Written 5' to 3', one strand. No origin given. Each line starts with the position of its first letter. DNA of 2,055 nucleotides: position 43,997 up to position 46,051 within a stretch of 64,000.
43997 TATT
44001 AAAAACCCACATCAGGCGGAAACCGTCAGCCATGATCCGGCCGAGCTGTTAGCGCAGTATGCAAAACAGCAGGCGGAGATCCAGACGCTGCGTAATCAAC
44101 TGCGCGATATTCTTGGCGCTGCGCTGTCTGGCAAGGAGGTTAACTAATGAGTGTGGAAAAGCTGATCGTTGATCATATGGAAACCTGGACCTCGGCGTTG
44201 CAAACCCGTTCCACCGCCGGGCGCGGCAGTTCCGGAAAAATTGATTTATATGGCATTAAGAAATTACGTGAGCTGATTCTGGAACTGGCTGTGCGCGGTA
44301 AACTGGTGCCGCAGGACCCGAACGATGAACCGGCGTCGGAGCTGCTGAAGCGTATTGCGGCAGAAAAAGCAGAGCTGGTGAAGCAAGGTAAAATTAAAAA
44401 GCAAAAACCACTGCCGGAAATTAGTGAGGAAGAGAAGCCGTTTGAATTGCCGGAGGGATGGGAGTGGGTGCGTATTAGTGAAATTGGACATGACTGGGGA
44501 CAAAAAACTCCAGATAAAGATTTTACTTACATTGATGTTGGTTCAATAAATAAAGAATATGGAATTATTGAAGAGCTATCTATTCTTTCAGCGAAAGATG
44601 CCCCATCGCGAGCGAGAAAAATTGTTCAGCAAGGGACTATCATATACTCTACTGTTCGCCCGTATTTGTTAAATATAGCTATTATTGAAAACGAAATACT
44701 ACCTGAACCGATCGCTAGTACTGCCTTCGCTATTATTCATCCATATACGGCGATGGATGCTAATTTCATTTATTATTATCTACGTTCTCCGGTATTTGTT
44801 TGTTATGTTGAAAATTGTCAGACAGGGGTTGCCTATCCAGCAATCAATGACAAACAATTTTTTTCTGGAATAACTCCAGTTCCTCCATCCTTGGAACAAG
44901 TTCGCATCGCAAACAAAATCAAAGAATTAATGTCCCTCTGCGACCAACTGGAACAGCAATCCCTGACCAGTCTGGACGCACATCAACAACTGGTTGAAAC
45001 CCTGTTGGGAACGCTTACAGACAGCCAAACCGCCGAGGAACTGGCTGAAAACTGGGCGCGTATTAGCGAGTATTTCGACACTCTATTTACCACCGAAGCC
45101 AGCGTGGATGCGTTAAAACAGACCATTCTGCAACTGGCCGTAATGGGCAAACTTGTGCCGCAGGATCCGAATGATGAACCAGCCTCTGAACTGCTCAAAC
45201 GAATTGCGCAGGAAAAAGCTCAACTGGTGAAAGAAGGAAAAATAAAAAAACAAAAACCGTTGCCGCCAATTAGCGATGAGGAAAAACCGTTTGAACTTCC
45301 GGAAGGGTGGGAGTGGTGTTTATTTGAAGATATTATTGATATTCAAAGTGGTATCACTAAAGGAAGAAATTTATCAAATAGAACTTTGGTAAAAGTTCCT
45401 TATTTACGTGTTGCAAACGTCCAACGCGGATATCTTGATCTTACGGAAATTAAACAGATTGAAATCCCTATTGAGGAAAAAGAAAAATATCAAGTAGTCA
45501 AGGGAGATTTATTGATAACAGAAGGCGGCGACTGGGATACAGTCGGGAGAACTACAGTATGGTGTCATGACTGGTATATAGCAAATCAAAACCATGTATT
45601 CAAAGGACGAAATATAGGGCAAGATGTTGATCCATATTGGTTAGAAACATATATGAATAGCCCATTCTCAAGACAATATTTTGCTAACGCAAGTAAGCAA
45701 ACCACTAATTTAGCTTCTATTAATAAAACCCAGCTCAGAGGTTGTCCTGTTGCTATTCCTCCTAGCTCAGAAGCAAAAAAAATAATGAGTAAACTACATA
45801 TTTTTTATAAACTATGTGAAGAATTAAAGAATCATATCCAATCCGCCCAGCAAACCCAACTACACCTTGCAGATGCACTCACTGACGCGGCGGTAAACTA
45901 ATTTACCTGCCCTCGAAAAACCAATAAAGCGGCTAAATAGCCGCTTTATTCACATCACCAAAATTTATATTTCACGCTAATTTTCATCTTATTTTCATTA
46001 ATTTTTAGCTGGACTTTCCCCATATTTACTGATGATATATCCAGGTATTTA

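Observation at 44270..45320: About 190-bp direct repeats inside hsdS flanking AT-rich target-recognition domains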

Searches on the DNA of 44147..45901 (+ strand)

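Call 5: search_dna_similar(query=window:44147-45901:+, collection=ecoli_genomes, mode=near, max_rows=40, rows=spread)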
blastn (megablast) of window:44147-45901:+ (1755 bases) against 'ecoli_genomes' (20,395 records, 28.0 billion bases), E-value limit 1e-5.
Records with a match: 974; places in all: 978; records where one place covers at least 80% of the query: 310.
Genomes with a match: 974 of 5426; with a place that covers at least 80% of the query: 310. Places per genome that has any: lowest 1, median 1, highest 2. On chromosomes: 977 places; on plasmids: 1.
Best place of each record, by identity: >=99% 312; 95-99% 622; 90-95% 38; 80-90% 2.
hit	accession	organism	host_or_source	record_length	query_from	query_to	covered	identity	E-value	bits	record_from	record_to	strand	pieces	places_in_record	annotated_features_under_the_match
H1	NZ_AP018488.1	Escherichia coli O157:H7 strain PV15-279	Homo sapiens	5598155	1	1755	100%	100.0%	0e+0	3241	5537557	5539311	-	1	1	restriction endonuclease subunit S | type I restriction-modification system subunit M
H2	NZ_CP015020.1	Escherichia coli strain 28RC1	Bovine carcass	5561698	1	1755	100%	100.0%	0e+0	3241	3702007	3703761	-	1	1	restriction endonuclease subunit S | type I restriction-modification system subunit M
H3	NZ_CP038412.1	Escherichia coli O157:H7 strain 493/89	Homo sapiens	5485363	1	1755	100%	100.0%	0e+0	3241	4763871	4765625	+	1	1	restriction endonuclease subunit S | N-6 DNA methylase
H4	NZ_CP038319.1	Escherichia coli O157:H7 strain NE122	bovine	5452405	1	1755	100%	100.0%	0e+0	3241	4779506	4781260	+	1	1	restriction endonuclease subunit S | type I restriction-modification system subunit M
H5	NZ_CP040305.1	Escherichia coli strain HB6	cattle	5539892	1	1755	100%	100.0%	0e+0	3241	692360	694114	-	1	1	restriction endonuclease subunit S | type I restriction-modification system subunit M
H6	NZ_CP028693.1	Escherichia coli strain 108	cattle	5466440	1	1755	100%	100.0%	0e+0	3241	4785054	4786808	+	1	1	restriction endonuclease subunit S | type I restriction-modification system subunit M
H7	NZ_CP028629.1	Escherichia coli strain 136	cattle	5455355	1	1755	100%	100.0%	0e+0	3241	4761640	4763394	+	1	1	restriction endonuclease subunit S | type I restriction-modification system subunit M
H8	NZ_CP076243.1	Escherichia coli O157:H7 strain Balcarce_14.2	Rectal swab of live bovine cattle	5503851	1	1755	100%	100.0%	0e+0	3241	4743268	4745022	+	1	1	restriction endonuclease subunit S | type I restriction-modification system subunit M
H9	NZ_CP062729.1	Escherichia coli O157:H7 strain Z1811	Bovine Faeces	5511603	1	1755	100%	100.0%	0e+0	3241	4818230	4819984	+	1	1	restriction endonuclease subunit S | type I restriction-modification system subunit M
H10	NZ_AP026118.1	Escherichia coli strain CEC13004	Homo sapiens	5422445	1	1755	100%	100.0%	0e+0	3241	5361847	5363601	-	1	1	restriction endonuclease subunit S | type I restriction-modification system subunit M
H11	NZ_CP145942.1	Escherichia coli PA11 strain PA11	-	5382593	1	1755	100%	100.0%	0e+0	3241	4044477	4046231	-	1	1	restriction endonuclease subunit S | type I restriction-modification system subunit M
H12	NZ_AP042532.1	Escherichia coli strain OkiPb01687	bovine feces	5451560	1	1755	100%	100.0%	0e+0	3241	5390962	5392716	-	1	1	restriction endonuclease subunit S | type I restriction-modification system subunit M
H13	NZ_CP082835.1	Escherichia coli strain 1613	Homo sapiens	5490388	1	1755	100%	99.9%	0e+0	3236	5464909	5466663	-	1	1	restriction endonuclease subunit S | type I restriction-modification system subunit M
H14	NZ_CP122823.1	Escherichia coli strain ETEC1732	Sus scrofa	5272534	1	1173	67%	99.1%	0e+0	2111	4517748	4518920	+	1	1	restriction endonuclease subunit S | type I restriction-modification system subunit M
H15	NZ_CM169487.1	Escherichia coli strain EC14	Homo sapiens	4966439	1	1755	45%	95.5%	1e-178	1262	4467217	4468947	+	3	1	restriction endonuclease subunit S | N-6 DNA methylase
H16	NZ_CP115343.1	Escherichia coli strain CUVET21-H2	dog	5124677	1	1188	43%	95.2%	4e-179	1191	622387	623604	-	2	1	restriction endonuclease subunit S | type I restriction-modification system subunit M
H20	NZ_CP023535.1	Escherichia coli strain FDAARGOS_403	Homo sapiens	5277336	1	1173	42%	96.4%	4e-179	1207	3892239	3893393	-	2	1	restriction endonuclease subunit S | type I restriction-modification system subunit M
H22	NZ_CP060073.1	Escherichia coli strain G4/9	Homo sapiens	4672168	1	1180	41%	97.5%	0e+0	1229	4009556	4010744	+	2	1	restriction endonuclease subunit S | N-6 DNA methylase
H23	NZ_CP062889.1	Escherichia coli O100:H21 strain Res13-Lact-ER07-18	Sus scrofa domesticus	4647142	1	1174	41%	96.7%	6e-177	1205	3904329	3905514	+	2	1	restriction endonuclease subunit S | type I restriction-modification system subunit M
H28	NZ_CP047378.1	Escherichia coli strain CAU16175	swine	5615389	1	1180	41%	96.8%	0e+0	1204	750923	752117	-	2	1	restriction endonuclease subunit S | N-6 DNA methylase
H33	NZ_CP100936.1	Escherichia coli strain ET650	Hoplobatrachus rugulosus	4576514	1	1173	41%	96.3%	5e-173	1186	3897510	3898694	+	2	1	restriction endonuclease subunit S | type I restriction-modification system subunit M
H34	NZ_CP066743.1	Escherichia coli strain UPEC 536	Homo sapiens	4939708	1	1172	41%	95.3%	6e-172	1156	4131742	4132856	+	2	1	restriction endonuclease subunit S | N-6 DNA methylase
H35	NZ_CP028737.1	Escherichia coli strain A39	Zyzomys argurus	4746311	1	1166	42%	94.8%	1e-168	1139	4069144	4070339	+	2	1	restriction endonuclease subunit S | type I restriction-modification system subunit M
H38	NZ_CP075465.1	Escherichia coli strain NT1N34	pig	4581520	1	1173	41%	95.8%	8e-171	1148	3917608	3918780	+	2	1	restriction endonuclease subunit S | type I restriction-modification system subunit M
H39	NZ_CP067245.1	Escherichia coli strain OW1E2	surface water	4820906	1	1005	31%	95.1%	2e-142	860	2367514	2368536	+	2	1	restriction endonuclease subunit S | type I restriction-modification system subunit M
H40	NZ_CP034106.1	Escherichia coli strain RCAD0514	duck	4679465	1043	1173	7%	93.1%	1e-44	191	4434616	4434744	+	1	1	restriction endonuclease subunit S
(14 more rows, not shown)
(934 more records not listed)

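Call 8: search_dna_similar(query=window:44468-44950:+, collection=ecoli_genomes, mode=near, max_rows=30, rows=spread)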
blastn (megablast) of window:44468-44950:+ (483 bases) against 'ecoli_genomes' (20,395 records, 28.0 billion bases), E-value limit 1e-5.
Records with a match: 319; places in all: 319; records where one place covers at least 80% of the query: 319.
Genomes with a match: 319 of 5426; with a place that covers at least 80% of the query: 319. Places per genome that has any: lowest 1, median 1, highest 1. On chromosomes: 319 places; on plasmids: 0.
Best place of each record, by identity: >=99% 318; 95-99% 1.
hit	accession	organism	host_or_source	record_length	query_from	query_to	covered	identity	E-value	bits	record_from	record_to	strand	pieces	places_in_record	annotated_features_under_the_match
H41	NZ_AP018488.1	Escherichia coli O157:H7 strain PV15-279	Homo sapiens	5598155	1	483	100%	100.0%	0e+0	893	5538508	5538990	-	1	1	restriction endonuclease subunit S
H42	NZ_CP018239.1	Escherichia coli strain 272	missing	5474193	1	483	100%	100.0%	0e+0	893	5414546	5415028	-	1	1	restriction endonuclease subunit S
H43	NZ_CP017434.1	Escherichia coli O157:H7 strain 1130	Cattle Hide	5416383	1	483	100%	100.0%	0e+0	893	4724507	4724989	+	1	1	restriction endonuclease subunit S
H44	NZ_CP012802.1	Escherichia coli O157:H7 strain WS4202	derived from CIP 106327 (Collection de ...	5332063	1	483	100%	100.0%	0e+0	893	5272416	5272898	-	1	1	restriction endonuclease subunit S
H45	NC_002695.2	Escherichia coli O157:H7 str. Sakai strain Sakai substr. ...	Homo sapiens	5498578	1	483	100%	100.0%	0e+0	893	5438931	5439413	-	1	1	hsdS: restriction-modification system protein HsdS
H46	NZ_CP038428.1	Escherichia coli O157:H7 strain 611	bovine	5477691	1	483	100%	100.0%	0e+0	893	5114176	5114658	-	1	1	restriction endonuclease subunit S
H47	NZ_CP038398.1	Escherichia coli O157:H7 strain DEC4E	Homo sapiens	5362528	1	483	100%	100.0%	0e+0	893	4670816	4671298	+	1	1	restriction endonuclease subunit S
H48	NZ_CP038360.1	Escherichia coli O157:H7 strain F7386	missing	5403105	1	483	100%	100.0%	0e+0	893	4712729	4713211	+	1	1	restriction endonuclease subunit S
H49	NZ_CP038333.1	Escherichia coli O157:H7 strain N8B7-2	cattle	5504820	1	483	100%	100.0%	0e+0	893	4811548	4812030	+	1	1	restriction endonuclease subunit S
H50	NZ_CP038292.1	Escherichia coli O157:H7 strain TB21-1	cattle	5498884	1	483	100%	100.0%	0e+0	893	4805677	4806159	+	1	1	restriction endonuclease subunit S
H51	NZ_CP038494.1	Escherichia coli O157:H7 strain TT12B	Homo sapiens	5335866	1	483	100%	100.0%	0e+0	893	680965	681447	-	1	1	restriction endonuclease subunit S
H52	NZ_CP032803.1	Escherichia coli strain ERL05-1306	Diced lamb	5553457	1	483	100%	100.0%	0e+0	893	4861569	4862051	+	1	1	restriction endonuclease subunit S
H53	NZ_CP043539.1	Escherichia coli O157 strain Al Ain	camel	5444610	1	483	100%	100.0%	0e+0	893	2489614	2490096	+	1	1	restriction endonuclease subunit S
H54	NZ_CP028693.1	Escherichia coli strain 108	cattle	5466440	1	483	100%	100.0%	0e+0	893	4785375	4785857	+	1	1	restriction endonuclease subunit S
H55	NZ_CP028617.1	Escherichia coli strain 140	cattle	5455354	1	483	100%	100.0%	0e+0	893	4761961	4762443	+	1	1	restriction endonuclease subunit S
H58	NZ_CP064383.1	Escherichia coli O157:H7 strain PartA-EcoliO157H7-RM8376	missing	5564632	1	483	100%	100.0%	0e+0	893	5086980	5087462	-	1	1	restriction endonuclease subunit S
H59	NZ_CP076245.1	Escherichia coli O157:H7 strain Balcarce_24.2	Rectal swab of live bovine cattle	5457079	1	483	100%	100.0%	0e+0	893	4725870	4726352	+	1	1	restriction endonuclease subunit S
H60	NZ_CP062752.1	Escherichia coli O157:H7 strain Z910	Bovine Faeces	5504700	1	483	100%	100.0%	0e+0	893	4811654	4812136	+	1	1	restriction endonuclease subunit S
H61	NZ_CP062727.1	Escherichia coli O157:H7 strain Z1812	Homo sapiens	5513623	1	483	100%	100.0%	0e+0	893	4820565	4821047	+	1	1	restriction endonuclease subunit S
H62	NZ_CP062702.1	Escherichia coli O157:H7 strain Z1834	Bovine Faeces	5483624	1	483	100%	100.0%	0e+0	893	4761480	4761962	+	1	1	restriction endonuclease subunit S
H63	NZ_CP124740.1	Escherichia coli O157:H7 str. EDL933 strain EDL933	Homo sapiens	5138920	1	483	100%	100.0%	0e+0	893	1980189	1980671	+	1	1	restriction endonuclease subunit S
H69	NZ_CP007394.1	Escherichia coli strain ST2747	-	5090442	1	483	100%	99.8%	0e+0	887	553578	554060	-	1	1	restriction endonuclease subunit S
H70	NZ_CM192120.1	Escherichia coli strain MEW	Pagophila eburnea (ivory gull)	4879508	1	483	100%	99.0%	0e+0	865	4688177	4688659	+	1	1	restriction endonuclease subunit S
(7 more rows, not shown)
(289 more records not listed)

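Call 9: search_dna_similar(query=window:45317-45901:+, collection=ecoli_genomes, mode=near, max_rows=30, rows=spread)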
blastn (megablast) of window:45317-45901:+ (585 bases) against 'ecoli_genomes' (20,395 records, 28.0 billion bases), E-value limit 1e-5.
Records with a match: 351; places in all: 351; records where one place covers at least 80% of the query: 325.
Genomes with a match: 351 of 5426; with a place that covers at least 80% of the query: 325. Places per genome that has any: lowest 1, median 1, highest 1. On chromosomes: 350 places; on plasmids: 1.
Best place of each record, by identity: >=99% 324; 95-99% 15; 90-95% 11; 80-90% 1.
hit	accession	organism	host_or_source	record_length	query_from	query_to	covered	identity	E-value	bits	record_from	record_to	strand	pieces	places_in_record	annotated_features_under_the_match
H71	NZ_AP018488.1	Escherichia coli O157:H7 strain PV15-279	Homo sapiens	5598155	1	585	100%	100.0%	0e+0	1081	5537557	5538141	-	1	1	restriction endonuclease subunit S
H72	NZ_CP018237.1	Escherichia coli strain 155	missing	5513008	1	585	100%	100.0%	0e+0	1081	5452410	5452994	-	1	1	restriction endonuclease subunit S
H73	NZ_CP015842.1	Escherichia coli O157:H7 strain FRIK2533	water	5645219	1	585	100%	100.0%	0e+0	1081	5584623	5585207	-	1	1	restriction endonuclease subunit S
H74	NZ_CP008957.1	Escherichia coli O157:H7 str. EDL933 strain EDL933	-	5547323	1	585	100%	100.0%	0e+0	1081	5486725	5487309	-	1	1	restriction endonuclease subunit S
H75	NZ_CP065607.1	Escherichia coli strain FDAARGOS_946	missing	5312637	1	585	100%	100.0%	0e+0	1081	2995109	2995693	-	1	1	restriction endonuclease subunit S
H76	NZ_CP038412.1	Escherichia coli O157:H7 strain 493/89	Homo sapiens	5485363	1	585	100%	100.0%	0e+0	1081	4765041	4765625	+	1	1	restriction endonuclease subunit S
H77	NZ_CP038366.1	Escherichia coli O157:H7 strain F6667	missing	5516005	1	585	100%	100.0%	0e+0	1081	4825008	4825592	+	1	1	restriction endonuclease subunit S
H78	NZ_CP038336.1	Escherichia coli O157:H7 strain LSU61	Deer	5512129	1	585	100%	100.0%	0e+0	1081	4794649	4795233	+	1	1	restriction endonuclease subunit S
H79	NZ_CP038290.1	Escherichia coli O157:H7 strain TX 265-1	cattle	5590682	1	585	100%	100.0%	0e+0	1081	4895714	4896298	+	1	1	restriction endonuclease subunit S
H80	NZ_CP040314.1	Escherichia coli strain MA11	meat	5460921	1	585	100%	100.0%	0e+0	1081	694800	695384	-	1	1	restriction endonuclease subunit S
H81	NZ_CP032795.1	Escherichia coli strain ERL06-2503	Bovine (bobby calf, fecal)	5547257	1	585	100%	100.0%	0e+0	1081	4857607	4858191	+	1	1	restriction endonuclease subunit S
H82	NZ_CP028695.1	Escherichia coli strain 107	cattle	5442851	1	585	100%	100.0%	0e+0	1081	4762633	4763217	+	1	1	restriction endonuclease subunit S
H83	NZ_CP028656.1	Escherichia coli strain 121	cattle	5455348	1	585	100%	100.0%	0e+0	1081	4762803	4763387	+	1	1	restriction endonuclease subunit S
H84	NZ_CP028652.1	Escherichia coli strain 123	cattle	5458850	1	585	100%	100.0%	0e+0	1081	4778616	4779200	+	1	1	restriction endonuclease subunit S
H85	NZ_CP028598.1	Escherichia coli strain 148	cattle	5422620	1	585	100%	100.0%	0e+0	1081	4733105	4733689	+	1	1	restriction endonuclease subunit S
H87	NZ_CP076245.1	Escherichia coli O157:H7 strain Balcarce_24.2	Rectal swab of live bovine cattle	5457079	1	585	100%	100.0%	0e+0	1081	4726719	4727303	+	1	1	restriction endonuclease subunit S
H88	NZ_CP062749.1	Escherichia coli O157:H7 strain Z1486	Bovine Faeces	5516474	1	585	100%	100.0%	0e+0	1081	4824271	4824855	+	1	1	restriction endonuclease subunit S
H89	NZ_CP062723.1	Escherichia coli O157:H7 strain Z1814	Bovine Faeces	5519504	1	585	100%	100.0%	0e+0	1081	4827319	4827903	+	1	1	restriction endonuclease subunit S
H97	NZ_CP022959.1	Escherichia coli ATCC 8739 strain ATCC 8739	stepwise adaptation to AgNO3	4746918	1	585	100%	99.5%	0e+0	1064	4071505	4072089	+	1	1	restriction endonuclease subunit S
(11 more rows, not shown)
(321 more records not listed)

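Call 10: get_annotated_region(hit=H14, flank=2500)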
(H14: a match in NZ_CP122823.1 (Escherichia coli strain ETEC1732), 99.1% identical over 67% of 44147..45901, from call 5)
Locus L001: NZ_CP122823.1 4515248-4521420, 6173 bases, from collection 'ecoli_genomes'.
description: Escherichia coli strain ETEC1732 chromosome, complete genome
organism: Escherichia coli strain ETEC1732 (NCBI taxid 562)
replicon: chromosome; assembly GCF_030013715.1
host: Sus scrofa; source: feces; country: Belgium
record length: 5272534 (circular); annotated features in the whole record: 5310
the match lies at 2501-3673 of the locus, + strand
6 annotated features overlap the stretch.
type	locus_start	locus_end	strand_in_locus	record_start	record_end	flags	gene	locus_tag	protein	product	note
CDS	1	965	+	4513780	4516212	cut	hsdR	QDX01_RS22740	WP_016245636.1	EcoAI/FtnUII family type I restriction enzme subunit R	-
CDS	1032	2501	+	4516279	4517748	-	-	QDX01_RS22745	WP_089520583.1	type I restriction-modification system subunit M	-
CDS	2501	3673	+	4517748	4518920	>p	-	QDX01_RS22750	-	restriction endonuclease subunit S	incomplete; partial in the middle of a contig; missing C-terminus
CDS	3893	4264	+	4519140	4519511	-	-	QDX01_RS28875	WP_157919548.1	restriction endonuclease subunit S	-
CDS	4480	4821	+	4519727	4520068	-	symE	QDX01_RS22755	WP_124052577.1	endoribonuclease SymE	-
CDS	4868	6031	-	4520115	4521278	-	-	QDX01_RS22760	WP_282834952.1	GmrSD restriction endonuclease domain-containing protein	-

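Call 11: get_annotated_region(hit=H97, flank=2500)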
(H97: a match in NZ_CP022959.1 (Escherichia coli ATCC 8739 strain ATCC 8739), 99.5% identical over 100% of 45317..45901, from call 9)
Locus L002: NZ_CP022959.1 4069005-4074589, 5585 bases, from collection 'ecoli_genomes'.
description: Escherichia coli ATCC 8739 chromosome, complete genome
organism: Escherichia coli ATCC 8739 strain ATCC 8739 (NCBI taxid 481805)
replicon: chromosome; assembly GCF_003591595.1
host: -; source: stepwise adaptation to AgNO3; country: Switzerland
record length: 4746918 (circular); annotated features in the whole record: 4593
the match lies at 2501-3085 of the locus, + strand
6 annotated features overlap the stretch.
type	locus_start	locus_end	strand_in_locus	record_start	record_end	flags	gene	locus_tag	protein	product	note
CDS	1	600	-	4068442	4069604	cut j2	-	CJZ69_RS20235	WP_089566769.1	IS3-like element IS3 family transposase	programmed frameshift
CDS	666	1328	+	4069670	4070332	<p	-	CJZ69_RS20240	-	N-6 DNA methylase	incomplete; partial in the middle of a contig; missing N-terminus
CDS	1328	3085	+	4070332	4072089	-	-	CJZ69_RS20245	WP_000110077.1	restriction endonuclease subunit S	-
CDS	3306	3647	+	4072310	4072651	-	symE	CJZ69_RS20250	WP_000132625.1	endoribonuclease SymE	-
CDS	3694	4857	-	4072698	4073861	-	-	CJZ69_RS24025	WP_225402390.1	GmrSD restriction endonuclease domain-containing protein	-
CDS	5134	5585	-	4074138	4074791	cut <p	-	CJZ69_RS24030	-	DUF262 domain-containing protein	incomplete; partial in the middle of a contig; missing C-terminus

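Call 12: get_annotated_region(hit=H69, flank=2500)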
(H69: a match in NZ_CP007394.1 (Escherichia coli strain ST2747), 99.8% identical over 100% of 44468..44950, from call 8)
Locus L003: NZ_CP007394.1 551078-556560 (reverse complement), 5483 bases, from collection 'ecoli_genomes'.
description: Escherichia coli strain ST2747 chromosome, complete genome
organism: Escherichia coli strain ST2747 (NCBI taxid 562)
replicon: chromosome; assembly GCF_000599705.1
host: -; source: -; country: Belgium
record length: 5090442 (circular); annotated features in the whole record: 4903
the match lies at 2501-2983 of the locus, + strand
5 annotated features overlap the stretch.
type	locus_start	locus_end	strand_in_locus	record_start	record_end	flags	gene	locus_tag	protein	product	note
CDS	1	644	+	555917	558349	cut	hsdR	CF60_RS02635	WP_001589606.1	EcoAI/FtnUII family type I restriction enzme subunit R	-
CDS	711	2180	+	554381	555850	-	-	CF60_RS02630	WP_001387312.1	type I restriction-modification system subunit M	-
CDS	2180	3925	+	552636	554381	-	-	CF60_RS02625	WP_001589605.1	restriction endonuclease subunit S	-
CDS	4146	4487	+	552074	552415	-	symE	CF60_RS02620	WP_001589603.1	endoribonuclease SymE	-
CDS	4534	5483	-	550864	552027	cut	-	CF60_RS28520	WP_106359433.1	GmrSD restriction endonuclease domain-containing protein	-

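Call 13: get_annotated_region(hit=H70, flank=2500)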
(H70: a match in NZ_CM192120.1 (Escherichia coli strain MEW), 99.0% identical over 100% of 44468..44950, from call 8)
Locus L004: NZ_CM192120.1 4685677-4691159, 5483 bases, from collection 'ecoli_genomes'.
description: Escherichia coli strain MEW chromosome, whole genome shotgun sequence
organism: Escherichia coli strain MEW (NCBI taxid 562)
replicon: chromosome; assembly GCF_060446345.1
host: Pagophila eburnea (ivory gull); source: Liver of the Ivory Gull; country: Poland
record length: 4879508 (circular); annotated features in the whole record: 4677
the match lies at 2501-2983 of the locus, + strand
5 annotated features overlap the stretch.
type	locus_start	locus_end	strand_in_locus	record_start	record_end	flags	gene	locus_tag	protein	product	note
CDS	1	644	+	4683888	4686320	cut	hsdR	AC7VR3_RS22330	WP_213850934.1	EcoAI/FtnUII family type I restriction enzme subunit R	-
CDS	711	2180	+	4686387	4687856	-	-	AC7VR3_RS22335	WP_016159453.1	N-6 DNA methylase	-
CDS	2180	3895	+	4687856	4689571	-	-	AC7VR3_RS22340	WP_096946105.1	restriction endonuclease subunit S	-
CDS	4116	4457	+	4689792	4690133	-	symE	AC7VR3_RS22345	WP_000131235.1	endoribonuclease SymE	-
CDS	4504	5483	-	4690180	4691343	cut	-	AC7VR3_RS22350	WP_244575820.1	GmrSD restriction endonuclease domain-containing protein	-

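Call 14: get_annotated_region(hit=H15, flank=1500)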
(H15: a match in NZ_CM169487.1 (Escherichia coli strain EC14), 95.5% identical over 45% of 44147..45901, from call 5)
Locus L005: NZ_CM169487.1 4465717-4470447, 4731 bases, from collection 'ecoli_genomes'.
description: Escherichia coli strain EC14 isolate PF_EC14 chromosome, whole genome shotgun sequence
organism: Escherichia coli strain EC14 (NCBI taxid 562)
replicon: chromosome; assembly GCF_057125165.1
host: Homo sapiens; source: Human gut; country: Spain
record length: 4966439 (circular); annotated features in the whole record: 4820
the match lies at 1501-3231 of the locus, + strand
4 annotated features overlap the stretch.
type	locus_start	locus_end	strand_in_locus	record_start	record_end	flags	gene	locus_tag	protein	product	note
CDS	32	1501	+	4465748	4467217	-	-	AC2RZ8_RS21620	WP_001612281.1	N-6 DNA methylase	-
CDS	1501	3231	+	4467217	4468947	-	-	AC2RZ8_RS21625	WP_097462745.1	restriction endonuclease subunit S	-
CDS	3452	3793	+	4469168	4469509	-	symE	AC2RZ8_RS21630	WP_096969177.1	endoribonuclease SymE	-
CDS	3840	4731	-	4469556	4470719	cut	-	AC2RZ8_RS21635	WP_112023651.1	GmrSD restriction endonuclease domain-containing protein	-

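Call 15: get_annotated_region(hit=H16, flank=1500)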
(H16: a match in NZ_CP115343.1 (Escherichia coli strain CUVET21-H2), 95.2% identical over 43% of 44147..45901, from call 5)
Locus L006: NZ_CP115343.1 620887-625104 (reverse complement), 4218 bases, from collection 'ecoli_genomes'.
description: Escherichia coli strain CUVET21-H2 chromosome, complete genome
organism: Escherichia coli strain CUVET21-H2 (NCBI taxid 562)
replicon: chromosome; assembly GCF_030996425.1
host: dog; source: blood; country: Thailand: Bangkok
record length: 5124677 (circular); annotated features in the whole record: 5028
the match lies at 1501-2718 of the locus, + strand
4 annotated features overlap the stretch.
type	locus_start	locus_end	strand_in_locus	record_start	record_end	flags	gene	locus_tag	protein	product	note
CDS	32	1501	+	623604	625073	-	-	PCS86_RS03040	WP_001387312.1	type I restriction-modification system subunit M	-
CDS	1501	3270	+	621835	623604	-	-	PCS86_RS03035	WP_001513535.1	restriction endonuclease subunit S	-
CDS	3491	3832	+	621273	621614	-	symE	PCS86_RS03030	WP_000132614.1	endoribonuclease SymE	-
CDS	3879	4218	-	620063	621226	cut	-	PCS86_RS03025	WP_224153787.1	GmrSD restriction endonuclease domain-containing protein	-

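Call 16: get_annotated_region(hit=H20, flank=1500)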
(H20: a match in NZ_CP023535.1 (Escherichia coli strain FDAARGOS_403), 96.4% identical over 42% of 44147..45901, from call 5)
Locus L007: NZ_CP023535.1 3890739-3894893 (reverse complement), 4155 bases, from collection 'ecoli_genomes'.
description: Escherichia coli strain FDAARGOS_403 chromosome, complete genome
organism: Escherichia coli strain FDAARGOS_403 (NCBI taxid 562)
replicon: chromosome; assembly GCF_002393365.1
host: Homo sapiens; source: human; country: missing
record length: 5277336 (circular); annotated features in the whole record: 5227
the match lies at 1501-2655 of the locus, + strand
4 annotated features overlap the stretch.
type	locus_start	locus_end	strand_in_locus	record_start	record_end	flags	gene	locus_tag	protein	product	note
CDS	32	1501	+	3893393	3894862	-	-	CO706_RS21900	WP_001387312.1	type I restriction-modification system subunit M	-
CDS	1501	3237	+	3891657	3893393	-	-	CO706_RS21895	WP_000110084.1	restriction endonuclease subunit S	-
CDS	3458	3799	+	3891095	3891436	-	symE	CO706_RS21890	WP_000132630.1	endoribonuclease SymE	-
CDS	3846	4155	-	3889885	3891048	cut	-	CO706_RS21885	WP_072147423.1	GmrSD restriction endonuclease domain-containing protein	-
